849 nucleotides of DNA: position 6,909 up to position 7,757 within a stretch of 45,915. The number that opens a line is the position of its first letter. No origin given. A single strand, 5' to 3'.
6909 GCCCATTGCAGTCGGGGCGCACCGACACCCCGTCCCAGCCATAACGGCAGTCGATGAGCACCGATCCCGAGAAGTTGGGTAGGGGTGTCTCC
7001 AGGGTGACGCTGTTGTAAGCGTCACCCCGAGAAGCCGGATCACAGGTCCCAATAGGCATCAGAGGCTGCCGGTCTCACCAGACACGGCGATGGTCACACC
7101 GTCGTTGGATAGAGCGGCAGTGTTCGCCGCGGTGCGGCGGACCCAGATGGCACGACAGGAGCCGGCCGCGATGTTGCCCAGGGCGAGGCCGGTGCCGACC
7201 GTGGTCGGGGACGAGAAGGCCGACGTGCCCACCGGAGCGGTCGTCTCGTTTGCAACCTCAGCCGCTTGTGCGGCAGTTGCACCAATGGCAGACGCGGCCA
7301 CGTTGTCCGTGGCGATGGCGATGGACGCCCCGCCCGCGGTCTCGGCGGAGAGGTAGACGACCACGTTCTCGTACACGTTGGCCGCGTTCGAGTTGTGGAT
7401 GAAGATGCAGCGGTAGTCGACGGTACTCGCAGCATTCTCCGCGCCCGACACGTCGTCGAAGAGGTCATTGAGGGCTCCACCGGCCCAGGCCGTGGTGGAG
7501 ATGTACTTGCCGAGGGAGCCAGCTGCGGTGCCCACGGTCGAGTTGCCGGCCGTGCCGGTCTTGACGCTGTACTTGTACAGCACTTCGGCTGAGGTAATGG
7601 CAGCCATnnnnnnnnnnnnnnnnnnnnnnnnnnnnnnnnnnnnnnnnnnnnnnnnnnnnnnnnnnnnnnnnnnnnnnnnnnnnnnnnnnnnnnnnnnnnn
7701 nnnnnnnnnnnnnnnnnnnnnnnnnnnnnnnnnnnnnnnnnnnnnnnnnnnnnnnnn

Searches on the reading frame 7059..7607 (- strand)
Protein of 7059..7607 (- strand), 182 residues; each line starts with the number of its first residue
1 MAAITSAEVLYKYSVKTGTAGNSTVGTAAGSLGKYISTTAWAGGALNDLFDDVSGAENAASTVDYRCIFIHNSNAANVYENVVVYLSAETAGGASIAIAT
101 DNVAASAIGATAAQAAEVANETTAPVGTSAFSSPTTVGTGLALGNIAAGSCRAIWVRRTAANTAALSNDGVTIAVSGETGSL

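Call 12: search_protein_families(library=phrogs, proteins=[window:7059-7607:-], max_evalue=0.001)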
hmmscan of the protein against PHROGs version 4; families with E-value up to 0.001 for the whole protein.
window:7059-7607:- (182 aa): 1 family
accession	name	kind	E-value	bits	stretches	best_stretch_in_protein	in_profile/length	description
phrog_13135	-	unknown function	4e-25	89.9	1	19-179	20-180/182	-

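Call 13: search_protein_families(library=pfam, proteins=[window:7059-7607:-], max_evalue=0.01)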
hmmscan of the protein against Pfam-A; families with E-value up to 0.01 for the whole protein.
window:7059-7607:- (182 aa): 0 families

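Call 22: find_related_loci(query=window:7059-7607:-, collection=viral_contigs, flank=3000)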
Query window:7059-7607:- (182 aa) in viral_contigs; peptide patterns used: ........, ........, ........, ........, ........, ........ (x = any residue, [..] = any of these).
62 stretches matched a pattern; 15 encode a relative of the query (tblastn E <= 1e-3); 15 distinct loci.
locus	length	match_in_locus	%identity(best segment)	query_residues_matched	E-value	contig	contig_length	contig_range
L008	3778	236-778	75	1-182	2e-84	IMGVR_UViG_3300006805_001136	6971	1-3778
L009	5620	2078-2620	74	1-182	9e-84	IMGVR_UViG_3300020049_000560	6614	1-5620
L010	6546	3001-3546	76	1-182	6e-79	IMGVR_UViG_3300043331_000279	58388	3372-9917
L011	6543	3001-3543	77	1-182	5e-79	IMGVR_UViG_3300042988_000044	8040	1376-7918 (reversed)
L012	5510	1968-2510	73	1-182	8e-78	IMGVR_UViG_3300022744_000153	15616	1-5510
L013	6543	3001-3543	68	1-182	2e-71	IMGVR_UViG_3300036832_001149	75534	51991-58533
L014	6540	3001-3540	67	1-182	1e-69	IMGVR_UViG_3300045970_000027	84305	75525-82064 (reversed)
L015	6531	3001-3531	69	1-179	7e-69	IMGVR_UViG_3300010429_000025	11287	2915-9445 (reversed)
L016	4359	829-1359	62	4-180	8e-64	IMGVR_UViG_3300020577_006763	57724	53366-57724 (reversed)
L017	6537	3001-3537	58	1-179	8e-64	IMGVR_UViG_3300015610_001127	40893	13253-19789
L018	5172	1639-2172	69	1-179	2e-63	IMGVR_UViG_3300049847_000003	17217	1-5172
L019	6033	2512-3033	64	4-179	9e-61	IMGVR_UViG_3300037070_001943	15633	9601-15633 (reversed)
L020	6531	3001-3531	56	3-179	3e-60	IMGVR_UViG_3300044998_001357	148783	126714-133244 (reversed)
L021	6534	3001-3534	57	1-179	1e-46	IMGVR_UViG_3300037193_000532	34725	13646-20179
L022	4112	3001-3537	46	3-182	2e-44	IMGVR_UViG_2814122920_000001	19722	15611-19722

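Call 30: find_encoding_contigs(protein=window:7059-7607:-, flank=3000, max_places=10)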
Protein window:7059-7607:- (182 aa): 2 contigs read that carry it; 2 places shown.
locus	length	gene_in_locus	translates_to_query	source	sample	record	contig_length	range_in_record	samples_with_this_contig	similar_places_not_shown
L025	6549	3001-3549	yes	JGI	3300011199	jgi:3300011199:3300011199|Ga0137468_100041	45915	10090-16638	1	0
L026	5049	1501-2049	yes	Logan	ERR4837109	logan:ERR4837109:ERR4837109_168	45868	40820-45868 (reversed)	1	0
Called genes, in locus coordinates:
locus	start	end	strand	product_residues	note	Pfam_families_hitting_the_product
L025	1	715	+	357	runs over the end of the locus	-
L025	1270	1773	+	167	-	-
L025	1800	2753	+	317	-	PF13252:Phage_capsid_3 (weak)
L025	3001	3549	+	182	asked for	-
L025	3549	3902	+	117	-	-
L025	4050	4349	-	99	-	-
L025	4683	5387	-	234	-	-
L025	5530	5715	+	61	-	-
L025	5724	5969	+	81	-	-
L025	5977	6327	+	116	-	-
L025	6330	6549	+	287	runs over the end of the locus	-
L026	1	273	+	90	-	?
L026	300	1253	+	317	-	PF13252:Phage_capsid_3 (weak)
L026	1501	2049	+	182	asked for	-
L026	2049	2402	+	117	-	-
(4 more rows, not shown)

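Call 37: find_homologous_proteins(query=window:7059-7607:-, max_evalue=1e-20)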
Query window:7059-7607:- (182 aa): 2612 proteins with E <= 1e-20 among 3834 candidates; the best 120 are listed.
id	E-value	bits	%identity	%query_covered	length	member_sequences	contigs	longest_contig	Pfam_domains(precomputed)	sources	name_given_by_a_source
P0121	2.7e-95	335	92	100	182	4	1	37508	-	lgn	-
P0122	5.8e-95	334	92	100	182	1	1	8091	-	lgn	-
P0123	2.4e-93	329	91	100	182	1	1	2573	-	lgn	-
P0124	4.1e-90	318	87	100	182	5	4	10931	-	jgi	jgi:hypothetical protein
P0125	8.2e-90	317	87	100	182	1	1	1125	-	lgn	-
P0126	5.5e-88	311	86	100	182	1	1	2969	-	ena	-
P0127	1.0e-87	310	85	100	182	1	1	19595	-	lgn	-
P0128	5.0e-85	302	84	100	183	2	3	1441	-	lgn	-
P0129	7.3e-85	301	84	100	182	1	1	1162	-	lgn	-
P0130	3.0e-84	299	82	100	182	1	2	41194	-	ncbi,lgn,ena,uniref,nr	ncbi:hypothetical protein [uncultured Arthrobacter sp.]|uniref:hypothetical protein n=1 Tax=uncultur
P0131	1.5e-82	293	80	100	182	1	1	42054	-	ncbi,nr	ncbi:MAG: hypothetical protein LC798_10805 [Chloroflexi bacterium]|nr:hypothetical protein [Chlorofl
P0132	2.3e-82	293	81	100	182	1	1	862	-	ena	-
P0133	2.9e-82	293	79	100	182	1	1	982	-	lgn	-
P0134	4.0e-81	289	78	100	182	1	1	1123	-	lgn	-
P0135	4.2e-81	289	80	100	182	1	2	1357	-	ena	-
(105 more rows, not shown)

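Call 38: find_encoding_contigs(protein=P0121, flank=2500, max_places=4)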
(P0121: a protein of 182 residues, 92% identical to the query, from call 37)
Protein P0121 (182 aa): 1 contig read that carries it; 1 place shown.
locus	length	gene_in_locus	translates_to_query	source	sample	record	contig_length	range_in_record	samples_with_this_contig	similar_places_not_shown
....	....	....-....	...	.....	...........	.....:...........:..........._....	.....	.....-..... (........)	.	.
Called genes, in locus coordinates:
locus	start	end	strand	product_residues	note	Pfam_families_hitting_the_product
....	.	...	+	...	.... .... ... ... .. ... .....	-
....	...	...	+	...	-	-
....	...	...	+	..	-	-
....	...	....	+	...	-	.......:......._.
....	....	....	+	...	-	-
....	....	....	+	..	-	-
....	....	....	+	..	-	-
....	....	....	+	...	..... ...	-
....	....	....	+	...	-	-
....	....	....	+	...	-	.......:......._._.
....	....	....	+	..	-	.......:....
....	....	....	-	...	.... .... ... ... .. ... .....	-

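Call 39: find_encoding_contigs(protein=P0122, flank=2500, max_places=4)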
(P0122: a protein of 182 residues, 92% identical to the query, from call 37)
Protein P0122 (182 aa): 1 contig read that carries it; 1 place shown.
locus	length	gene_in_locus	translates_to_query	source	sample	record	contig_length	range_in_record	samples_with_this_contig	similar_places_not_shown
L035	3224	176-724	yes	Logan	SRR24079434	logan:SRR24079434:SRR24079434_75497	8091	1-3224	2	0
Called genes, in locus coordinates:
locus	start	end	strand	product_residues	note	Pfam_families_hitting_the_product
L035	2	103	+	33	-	?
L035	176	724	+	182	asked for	-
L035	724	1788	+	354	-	-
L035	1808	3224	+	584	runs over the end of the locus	-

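Call 40: find_encoding_contigs(protein=P0124, flank=2500, max_places=4)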
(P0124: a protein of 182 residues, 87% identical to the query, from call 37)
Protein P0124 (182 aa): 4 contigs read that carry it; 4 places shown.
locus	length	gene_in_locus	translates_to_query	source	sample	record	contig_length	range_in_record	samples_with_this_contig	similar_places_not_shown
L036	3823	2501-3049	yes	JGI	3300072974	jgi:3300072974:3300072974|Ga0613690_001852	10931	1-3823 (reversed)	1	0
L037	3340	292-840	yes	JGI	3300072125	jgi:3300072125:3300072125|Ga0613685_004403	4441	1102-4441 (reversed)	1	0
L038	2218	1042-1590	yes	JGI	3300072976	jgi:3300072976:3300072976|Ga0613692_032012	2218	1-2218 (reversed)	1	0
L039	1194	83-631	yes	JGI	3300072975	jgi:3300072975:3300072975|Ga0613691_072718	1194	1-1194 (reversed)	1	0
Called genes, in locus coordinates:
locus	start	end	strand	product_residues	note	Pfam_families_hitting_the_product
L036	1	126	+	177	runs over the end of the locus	-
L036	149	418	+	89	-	-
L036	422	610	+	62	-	-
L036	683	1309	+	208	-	PF01510:Amidase_2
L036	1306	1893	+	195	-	-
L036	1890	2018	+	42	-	-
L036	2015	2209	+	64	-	-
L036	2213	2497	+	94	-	-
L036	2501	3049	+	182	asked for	-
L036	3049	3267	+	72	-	-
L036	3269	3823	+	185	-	?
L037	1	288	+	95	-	?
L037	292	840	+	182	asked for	-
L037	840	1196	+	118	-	-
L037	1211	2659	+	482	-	-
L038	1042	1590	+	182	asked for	-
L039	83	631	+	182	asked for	-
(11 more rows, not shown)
